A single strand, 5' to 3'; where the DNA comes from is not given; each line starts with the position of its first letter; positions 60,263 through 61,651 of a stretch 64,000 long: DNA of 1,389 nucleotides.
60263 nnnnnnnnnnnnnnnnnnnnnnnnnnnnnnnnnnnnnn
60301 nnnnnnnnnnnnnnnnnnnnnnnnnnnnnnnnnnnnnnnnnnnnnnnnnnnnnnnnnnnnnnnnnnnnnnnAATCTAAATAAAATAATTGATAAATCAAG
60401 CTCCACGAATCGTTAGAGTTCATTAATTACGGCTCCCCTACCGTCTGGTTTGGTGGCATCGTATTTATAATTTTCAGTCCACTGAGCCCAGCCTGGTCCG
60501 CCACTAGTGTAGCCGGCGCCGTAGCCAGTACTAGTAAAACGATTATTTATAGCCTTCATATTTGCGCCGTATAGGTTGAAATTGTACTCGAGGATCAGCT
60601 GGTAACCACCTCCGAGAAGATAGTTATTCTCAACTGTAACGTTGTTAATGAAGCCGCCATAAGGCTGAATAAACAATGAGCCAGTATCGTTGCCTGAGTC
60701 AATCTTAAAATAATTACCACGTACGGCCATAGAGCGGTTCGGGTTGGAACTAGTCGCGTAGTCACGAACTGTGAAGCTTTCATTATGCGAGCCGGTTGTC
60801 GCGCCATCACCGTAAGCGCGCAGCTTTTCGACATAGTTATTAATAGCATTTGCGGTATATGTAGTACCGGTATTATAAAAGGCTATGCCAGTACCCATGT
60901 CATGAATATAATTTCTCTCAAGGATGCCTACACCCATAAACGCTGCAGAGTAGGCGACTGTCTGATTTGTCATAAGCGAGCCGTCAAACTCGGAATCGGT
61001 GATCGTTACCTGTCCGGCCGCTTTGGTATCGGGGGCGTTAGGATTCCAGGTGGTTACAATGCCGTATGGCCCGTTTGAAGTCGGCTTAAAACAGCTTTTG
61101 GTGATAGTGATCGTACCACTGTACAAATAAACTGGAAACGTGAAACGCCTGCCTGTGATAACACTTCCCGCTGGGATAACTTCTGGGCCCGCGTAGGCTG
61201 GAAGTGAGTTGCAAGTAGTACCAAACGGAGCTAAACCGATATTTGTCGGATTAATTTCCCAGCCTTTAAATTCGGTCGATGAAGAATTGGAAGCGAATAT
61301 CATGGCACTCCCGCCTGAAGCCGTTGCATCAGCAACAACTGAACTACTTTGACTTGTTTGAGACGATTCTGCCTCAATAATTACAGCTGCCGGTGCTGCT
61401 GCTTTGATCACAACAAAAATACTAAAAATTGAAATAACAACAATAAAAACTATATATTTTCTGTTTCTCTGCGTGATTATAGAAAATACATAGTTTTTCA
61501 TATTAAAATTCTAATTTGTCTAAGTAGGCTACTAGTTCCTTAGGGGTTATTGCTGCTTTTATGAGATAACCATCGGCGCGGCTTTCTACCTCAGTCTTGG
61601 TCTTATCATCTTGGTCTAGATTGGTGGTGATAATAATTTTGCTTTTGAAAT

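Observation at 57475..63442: Two-component-led operon of three secreted polysaccharide-active-looking enzymes ending at tRNA-Glu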

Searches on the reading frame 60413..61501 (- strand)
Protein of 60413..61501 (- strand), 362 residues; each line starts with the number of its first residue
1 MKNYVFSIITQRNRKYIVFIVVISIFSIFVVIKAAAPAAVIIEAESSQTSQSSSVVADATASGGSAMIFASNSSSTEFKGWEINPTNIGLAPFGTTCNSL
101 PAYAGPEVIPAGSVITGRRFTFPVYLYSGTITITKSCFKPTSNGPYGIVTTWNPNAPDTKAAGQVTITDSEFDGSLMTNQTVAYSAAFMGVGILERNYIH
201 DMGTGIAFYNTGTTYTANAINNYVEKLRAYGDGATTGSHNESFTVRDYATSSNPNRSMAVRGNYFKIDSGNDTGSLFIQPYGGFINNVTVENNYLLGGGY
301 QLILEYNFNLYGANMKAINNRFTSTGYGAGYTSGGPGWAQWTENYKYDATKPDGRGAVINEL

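Call 4: search_protein_families(library=pfam, proteins=[window:60413-61501:-], max_evalue=0.1)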
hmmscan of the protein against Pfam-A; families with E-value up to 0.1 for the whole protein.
window:60413-61501:- (362 aa): 0 families

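Call 5: search_protein_families(library=ncbifam, proteins=[window:60413-61501:-], max_evalue=0.1)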
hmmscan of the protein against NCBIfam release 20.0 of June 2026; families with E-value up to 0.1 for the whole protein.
window:60413-61501:- (362 aa): 0 families

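Call 7: search_solved_structures(query=window:60413-61501:-, max_evalue=1, show_alignments=2)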
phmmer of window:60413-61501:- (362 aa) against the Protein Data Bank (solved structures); distinct sequences matched with E-value up to 1: 1.
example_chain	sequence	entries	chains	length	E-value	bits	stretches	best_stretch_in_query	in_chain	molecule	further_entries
8cgn_B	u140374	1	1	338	0.29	13.1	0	244-271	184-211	60S ribosomal protein L17-A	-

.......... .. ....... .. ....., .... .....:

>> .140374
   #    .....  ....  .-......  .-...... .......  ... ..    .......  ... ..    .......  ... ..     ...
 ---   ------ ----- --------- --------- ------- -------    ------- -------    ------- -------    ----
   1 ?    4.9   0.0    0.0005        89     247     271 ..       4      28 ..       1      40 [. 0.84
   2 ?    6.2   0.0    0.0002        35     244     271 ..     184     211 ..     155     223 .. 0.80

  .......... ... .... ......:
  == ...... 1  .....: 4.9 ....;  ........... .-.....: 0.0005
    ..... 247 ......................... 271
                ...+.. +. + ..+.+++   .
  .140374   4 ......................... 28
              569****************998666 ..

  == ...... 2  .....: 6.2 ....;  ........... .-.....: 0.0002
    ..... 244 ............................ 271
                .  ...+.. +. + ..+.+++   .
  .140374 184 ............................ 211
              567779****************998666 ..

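Call 13: find_homologous_proteins(query=window:60413-61501:-)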
Query window:60413-61501:- (362 aa): 82 proteins with E <= 0.001 among 3182 candidates.
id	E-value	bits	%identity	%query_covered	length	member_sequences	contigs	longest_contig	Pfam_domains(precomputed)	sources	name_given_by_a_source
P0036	4.7e-237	803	100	100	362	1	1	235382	-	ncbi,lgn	-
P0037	6.4e-155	533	68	97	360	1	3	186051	-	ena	-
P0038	2.5e-151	521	68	95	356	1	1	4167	-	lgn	-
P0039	7.4e-146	503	66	97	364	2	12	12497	-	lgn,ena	-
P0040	3.0e-145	501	66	95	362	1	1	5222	-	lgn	-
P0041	1.7e-139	483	64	96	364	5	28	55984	-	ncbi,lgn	-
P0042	6.9e-126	438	59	95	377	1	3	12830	-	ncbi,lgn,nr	ncbi:hypothetical protein EYC59_04610 [Candidatus Saccharibacteria bacterium]|nr:MAG: hypothetical p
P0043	1.2e-125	437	57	96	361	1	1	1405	-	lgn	-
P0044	4.0e-124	432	56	97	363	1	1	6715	-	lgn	-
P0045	1.1e-122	427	57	97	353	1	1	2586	-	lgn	-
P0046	1.4e-122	427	55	98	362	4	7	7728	-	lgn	-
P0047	1.5e-121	424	55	95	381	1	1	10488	-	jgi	jgi:hypothetical protein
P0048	1.6e-119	417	57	92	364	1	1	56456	-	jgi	jgi:hypothetical protein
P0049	2.4e-100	354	50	97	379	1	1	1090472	-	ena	-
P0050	2.1e-99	351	48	100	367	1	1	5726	-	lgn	-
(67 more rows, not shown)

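Call 17: search_solved_structures(query=A2, max_evalue=10, show_alignments=2)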
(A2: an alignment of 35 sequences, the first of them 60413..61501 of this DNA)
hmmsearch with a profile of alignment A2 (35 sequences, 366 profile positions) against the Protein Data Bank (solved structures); distinct sequences matched with E-value up to 10: 2.
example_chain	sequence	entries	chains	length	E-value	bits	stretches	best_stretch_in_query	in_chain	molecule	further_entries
3i2m_X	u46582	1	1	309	0.85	11.6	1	208-245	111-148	ORF59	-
3hsl_X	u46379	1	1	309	0.87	11.5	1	208-245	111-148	ORF59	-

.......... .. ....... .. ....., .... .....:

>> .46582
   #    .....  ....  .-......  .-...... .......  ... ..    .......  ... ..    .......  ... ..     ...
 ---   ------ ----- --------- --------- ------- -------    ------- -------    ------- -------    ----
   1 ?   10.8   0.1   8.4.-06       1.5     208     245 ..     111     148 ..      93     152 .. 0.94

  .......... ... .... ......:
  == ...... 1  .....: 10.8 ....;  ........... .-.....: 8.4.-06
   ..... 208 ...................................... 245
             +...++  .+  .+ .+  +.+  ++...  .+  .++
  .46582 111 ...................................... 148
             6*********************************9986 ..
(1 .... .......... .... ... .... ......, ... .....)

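Call 19: find_encoding_contigs(protein=P0036, flank=10000, max_places=4)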
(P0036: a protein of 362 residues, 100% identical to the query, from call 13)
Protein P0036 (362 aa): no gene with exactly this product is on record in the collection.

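Call 20: find_encoding_contigs(protein=P0037, flank=10000, max_places=4)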
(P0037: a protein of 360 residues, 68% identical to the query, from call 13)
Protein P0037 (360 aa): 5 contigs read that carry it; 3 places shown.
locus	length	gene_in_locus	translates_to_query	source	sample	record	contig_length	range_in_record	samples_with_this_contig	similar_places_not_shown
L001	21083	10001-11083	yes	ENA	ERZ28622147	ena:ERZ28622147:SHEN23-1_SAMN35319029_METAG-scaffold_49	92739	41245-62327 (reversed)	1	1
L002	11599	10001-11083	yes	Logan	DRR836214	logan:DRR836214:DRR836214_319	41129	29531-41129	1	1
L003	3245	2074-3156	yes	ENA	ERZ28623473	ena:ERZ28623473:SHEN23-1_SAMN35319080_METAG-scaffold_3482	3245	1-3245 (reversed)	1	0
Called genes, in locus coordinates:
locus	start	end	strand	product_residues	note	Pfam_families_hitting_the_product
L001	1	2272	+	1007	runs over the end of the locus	PF00133:tRNA-synt_1, PF09334:tRNA-synt_1g, PF13603:tRNA-synt_1_2, PF00293:NUDIX, PF00133:tRNA-synt_1, PF08264:Anticodon_1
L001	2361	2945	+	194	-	PF07638:Sigma70_ECF (weak), PF04542:Sigma70_r2, PF08281:Sigma70_r4_2, PF04545:Sigma70_r4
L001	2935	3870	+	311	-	-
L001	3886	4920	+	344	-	PF13480:Acetyltransf_6, PF02388:FemAB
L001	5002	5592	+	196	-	PF07638:Sigma70_ECF, PF04542:Sigma70_r2, PF08281:Sigma70_r4_2, PF04545:Sigma70_r4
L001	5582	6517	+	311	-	-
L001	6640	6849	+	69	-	-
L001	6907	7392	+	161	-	PF01029:NusB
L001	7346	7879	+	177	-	PF00293:NUDIX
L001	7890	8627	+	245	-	PF22935:RM44_endonuclase (weak), PF14622:Ribonucleas_3_3, PF00636:Ribonuclease_3, PF22892:DSRM_MRPL44 (faint), PF00035:dsrm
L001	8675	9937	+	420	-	-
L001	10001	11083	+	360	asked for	-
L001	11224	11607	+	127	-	PF00886:Ribosomal_S16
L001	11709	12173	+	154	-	PF13083:KH_KhpA-B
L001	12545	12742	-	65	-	-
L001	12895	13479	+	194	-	PF01746:tRNA_m1G_MT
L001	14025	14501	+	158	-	-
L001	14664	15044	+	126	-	-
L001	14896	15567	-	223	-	PF01476:LysM, PF06737:Transglycosylas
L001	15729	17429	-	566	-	PF08447:PAS_3, PF00512:HisKA, PF02518:HATPase_c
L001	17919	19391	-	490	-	PF13396:PLDc_N (faint), PF11495:TrmB_EBD_N (faint), PF13091:PLDc_2, PF00614:PLDc, PF13091:PLDc_2, PF00614:PLDc (weak)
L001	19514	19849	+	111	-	-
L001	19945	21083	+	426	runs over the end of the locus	-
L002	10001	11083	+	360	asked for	-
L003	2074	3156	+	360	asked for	-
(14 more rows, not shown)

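Call 23: predict_structure(alignment_id=A2)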
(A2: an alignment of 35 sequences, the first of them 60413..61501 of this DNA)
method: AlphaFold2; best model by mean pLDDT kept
length: 362 residues; sequences in the alignment: 35
mean_pLDDT: 87.5   pTM: 0.78
mean pLDDT of the five models: 87.5, 87.0, 86.3, 84.3, 84.2
residues with pLDDT >= 90: 242; 70-90: 73; 50-70: 28; < 50: 19
segments of 3 or more residues with pLDDT < 50: 37-50, 71-74
pLDDT, mean of each block of 10 residues (from residue 1): 54 69 78 55 39 74 71 67 96 97 97 98 97 98 91 88 97 97 96 98 97 95 97 92 96 94 95 94 93 92 89 95 84 92 96 94 88
secondary structure, 60 per line:
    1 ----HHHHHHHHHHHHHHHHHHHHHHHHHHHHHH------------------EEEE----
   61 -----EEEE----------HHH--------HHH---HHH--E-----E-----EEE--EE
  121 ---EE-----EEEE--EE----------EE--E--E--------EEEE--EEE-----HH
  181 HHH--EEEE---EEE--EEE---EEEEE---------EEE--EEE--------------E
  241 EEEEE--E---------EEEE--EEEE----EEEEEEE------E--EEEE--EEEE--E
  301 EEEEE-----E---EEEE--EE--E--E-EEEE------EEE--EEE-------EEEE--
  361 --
elements in order: H5-34 E53-56 E66-69 E114-116 E131-134 E165-168 E171-173 H179-183 E186-189 E193-195 E198-200 E204-208 E218-220 E223-225 E240-245 E258-261 E264-267 E272-278 E288-291 E294-297 E300-305 E315-318 E330-333 E340-342 E345-347 E355-358

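Call 30: fold_search(model_id=the predicted structure, library=pdb)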
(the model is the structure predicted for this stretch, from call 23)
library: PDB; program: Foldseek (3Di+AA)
matches with E <= 10: 143; with E <= 0.001: 0
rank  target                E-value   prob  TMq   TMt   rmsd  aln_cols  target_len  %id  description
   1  7o7t                  2.0e-02  0.47  0.24  0.15  16.3       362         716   12  Structure of the PL6 family alginate lyase Patl3640 from Pseudoalteromonas atlantica T6c in complex with 4-deoxy-L-eryth (released 2021-07-28)
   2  7c7d_A                6.1e-02  0.84  0.30  0.22  11.5       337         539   12  Crystal structure of the catalytic unit of thermostable GH87 alpha-1,3-glucanase from Streptomyces thermodiastaticus s (released 2020-11-11)
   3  6fls_A                8.1e-02  0.57  0.23  0.34  10.6       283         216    8  Pentapeptide repeat family protein from Clostridium botulinum (released 2018-08-15)
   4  5mqp_A                1.1e-01  0.66  0.30  0.20  11.8       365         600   10  Glycoside hydrolase BT_1002 (released 2017-04-05)
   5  2w7z_B                1.3e-01  0.51  0.23  0.35  10.5       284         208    9  Structure of the pentapeptide repeat protein EfsQnr, a DNA gyrase inhibitor. Free amines modified by cyclic pentylatio (released 2009-05-05)
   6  8jhh_B                1.5e-01  0.80  0.34  0.19   9.4       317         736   10  Glycoside hydrolase family 55 endo-beta-1,3-glucanase from Microdochium nivale (released 2024-04-03)
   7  7dmk_D                1.5e-01  0.20  0.24  0.14  17.9       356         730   12  PL6 alginate lyase BcAlyPL6 (released 2021-10-06)
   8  3jur_D                1.5e-01  0.18  0.19  0.17  14.4       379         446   11  The crystal structure of a hyperthermoactive Exopolygalacturonase from Thermotoga maritima (released 2009-11-17)
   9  3jur_A                1.6e-01  0.75  0.26  0.22   7.5       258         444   10  The crystal structure of a hyperthermoactive Exopolygalacturonase from Thermotoga maritima (released 2009-11-17)
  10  6g0x_A                1.9e-01  0.77  0.32  0.21  11.8       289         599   13  TAILSPIKE PROTEIN OF E. COLI BACTERIOPHAGE HK620 IN COMPLEX WITH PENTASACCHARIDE (released 2018-04-04)
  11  4mr0_A                1.9e-01  0.38  0.27  0.22  15.9       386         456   10  Crystal structure of PfbA, a surface adhesin of Streptococcus pneumoniae (released 2014-02-05)
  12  6k0v_A                2.1e-01  0.47  0.28  0.20  13.3       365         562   11  Catalytic domain of GH87 alpha-1,3-glucanase D1069A in complex with tetrasaccharides (released 2019-12-25)
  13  8jhh_A                2.6e-01  0.54  0.28  0.16  11.1       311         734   11  Glycoside hydrolase family 55 endo-beta-1,3-glucanase from Microdochium nivale (released 2024-04-03)
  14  5zru_A                2.6e-01  0.15  0.23  0.16  12.5       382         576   13  Crystal structure of Agl-KA catalytic domain (released 2019-10-23)
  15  6f7d                  2.6e-01  0.10  0.18  0.14  14.7       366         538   10  Crystal structure of Dettilon tailspike protein (gp208) (released 2018-12-19)
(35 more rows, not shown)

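Call 65: find_encoding_contigs(protein=P0041, flank=8000, max_places=3)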
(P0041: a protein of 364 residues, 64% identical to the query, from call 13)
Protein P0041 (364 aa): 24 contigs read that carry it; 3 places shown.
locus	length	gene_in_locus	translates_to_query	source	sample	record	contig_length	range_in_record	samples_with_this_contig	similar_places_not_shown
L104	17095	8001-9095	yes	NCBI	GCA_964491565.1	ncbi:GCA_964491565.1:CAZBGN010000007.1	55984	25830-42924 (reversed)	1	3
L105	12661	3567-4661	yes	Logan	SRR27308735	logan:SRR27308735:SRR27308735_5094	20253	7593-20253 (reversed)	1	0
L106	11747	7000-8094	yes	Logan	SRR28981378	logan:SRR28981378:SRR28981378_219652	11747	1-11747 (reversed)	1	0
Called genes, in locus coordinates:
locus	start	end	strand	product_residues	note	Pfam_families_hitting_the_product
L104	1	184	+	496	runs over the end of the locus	PF00013:KH_1 (faint), PF12072:RNase_Y_N, PF13083:KH_KhpA-B (faint), PF08668:HDOD (faint), PF01966:HD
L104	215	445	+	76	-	PF07866:DUF1653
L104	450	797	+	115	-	PF08818:DUF1801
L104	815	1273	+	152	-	PF06983:3-dmu-9_3-mt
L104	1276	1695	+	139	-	PF00293:NUDIX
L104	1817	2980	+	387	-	-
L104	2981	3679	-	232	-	PF01988:VIT1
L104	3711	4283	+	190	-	PF02245:Pur_DNA_glyco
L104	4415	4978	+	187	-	PF08002:DUF1697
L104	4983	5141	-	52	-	PF01381:HTH_3 (weak), PF13443:HTH_26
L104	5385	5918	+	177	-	PF01625:PMSR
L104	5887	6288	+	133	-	PF01641:SelR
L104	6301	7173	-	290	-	PF02535:Zip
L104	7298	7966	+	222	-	-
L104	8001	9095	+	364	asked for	-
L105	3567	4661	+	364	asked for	-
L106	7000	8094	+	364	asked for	-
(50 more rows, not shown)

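Call 66: find_encoding_contigs(protein=P0039, flank=8000, max_places=2)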
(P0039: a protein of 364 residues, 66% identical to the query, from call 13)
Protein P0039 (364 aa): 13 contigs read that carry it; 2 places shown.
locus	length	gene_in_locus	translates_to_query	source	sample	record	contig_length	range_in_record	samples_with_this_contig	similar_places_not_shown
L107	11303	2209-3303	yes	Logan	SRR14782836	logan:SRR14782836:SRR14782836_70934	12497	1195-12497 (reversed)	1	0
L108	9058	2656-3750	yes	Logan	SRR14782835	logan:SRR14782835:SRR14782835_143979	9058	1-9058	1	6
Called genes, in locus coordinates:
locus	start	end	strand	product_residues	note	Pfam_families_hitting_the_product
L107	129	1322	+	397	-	-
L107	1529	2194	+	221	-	PF13385:Laminin_G_3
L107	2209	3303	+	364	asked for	-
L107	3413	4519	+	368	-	-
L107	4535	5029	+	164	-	PF04461:YajQ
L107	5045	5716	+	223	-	-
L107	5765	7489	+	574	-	-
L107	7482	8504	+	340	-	-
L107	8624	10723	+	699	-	PF00009:GTP_EFTU, PF03144:GTP_EFTU_D2, PF22042:EF-G_D2, PF14492:EFG_III, PF16658:RF3_C (weak), PF03764:EFG_IV, PF00679:EFG_C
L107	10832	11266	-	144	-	-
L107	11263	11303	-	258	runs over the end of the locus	-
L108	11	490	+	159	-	PF00177:Ribosomal_S7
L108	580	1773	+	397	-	-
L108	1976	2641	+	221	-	PF13385:Laminin_G_3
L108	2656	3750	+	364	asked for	-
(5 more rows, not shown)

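Call 68: search_protein_families(library=phrogs, proteins=[window:60413-61501:-], max_evalue=0.01)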
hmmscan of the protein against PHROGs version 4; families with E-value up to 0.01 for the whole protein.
window:60413-61501:- (362 aa): 1 family
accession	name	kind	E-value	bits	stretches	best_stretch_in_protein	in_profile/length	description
phrog_8599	-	unknown function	0.0077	17.3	0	147-210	45-107/147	-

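Call 69: search_dna_similar(query=window:60413-61501:-, collection=phages, mode=protein, max_evalue=0.001, max_rows=10)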
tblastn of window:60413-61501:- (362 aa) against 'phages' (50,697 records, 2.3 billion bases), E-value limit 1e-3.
No match.

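Call 71: search_protein_families(library=pfam, proteins=[L001:8675-9937:+, L107:3413-4519:+, L107:129-1322:+], max_evalue=0.01)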
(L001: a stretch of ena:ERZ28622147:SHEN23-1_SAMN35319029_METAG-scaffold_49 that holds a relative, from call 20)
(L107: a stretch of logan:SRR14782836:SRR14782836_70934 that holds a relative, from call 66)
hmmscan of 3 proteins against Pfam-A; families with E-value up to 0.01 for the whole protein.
L001:8675-9937:+ (420 aa): 0 families

L107:3413-4519:+ (368 aa): 0 families

L107:129-1322:+ (397 aa): 0 families

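Call 77: search_protein_families(library=pfam, alignment_id=A2, max_evalue=1)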
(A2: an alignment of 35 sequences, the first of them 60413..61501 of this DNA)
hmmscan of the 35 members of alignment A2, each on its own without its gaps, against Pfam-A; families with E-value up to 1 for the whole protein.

A. member 1, window:60413-61501:- (362 aa): 1 family
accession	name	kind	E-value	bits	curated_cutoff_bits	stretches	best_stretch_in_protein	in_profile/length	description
PF06451.17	Moricin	-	0.1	12.8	27.6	1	18-44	4-30/62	Moricin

B. families by the number of members that match (of 35 scanned): 20 families
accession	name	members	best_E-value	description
PF13313.11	DUF4082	5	4.6e-45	Domain of unknown function (DUF4082)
PF13229.12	Beta_helix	4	4.9e-05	Right handed beta helix region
PF08305.17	NPCBM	1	9.1e-47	NPCBM/NEW2 domain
PF03160.20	Calx-beta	1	2.7e-09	Calx-beta domain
PF00041.27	fn3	1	4.3e-05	Fibronectin type III domain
PF03793.24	PASTA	1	0.026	PASTA domain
PF06933.16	SSP160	1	0.036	Special lobe-specific silk protein SSP160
PF16893.11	fn3_2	1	0.064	Fibronectin type III domain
PF05887.16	Trypan_PARP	1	0.07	Procyclic acidic repetitive protein (PARP)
PF06451.17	Moricin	1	0.1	Moricin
PF21852.1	DUF6911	1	0.1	Family of unknown function (DUF6911)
PF08329.16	ChitinaseA_N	1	0.13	Chitinase A, N-terminal domain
PF22352.2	K319L-like_PKD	1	0.16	K319L-like, PKD domain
PF01357.27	Expansin_C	1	0.23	Expansin C-terminal domain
PF13800.11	Sigma_reg_N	1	0.24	Sigma factor regulator N-terminal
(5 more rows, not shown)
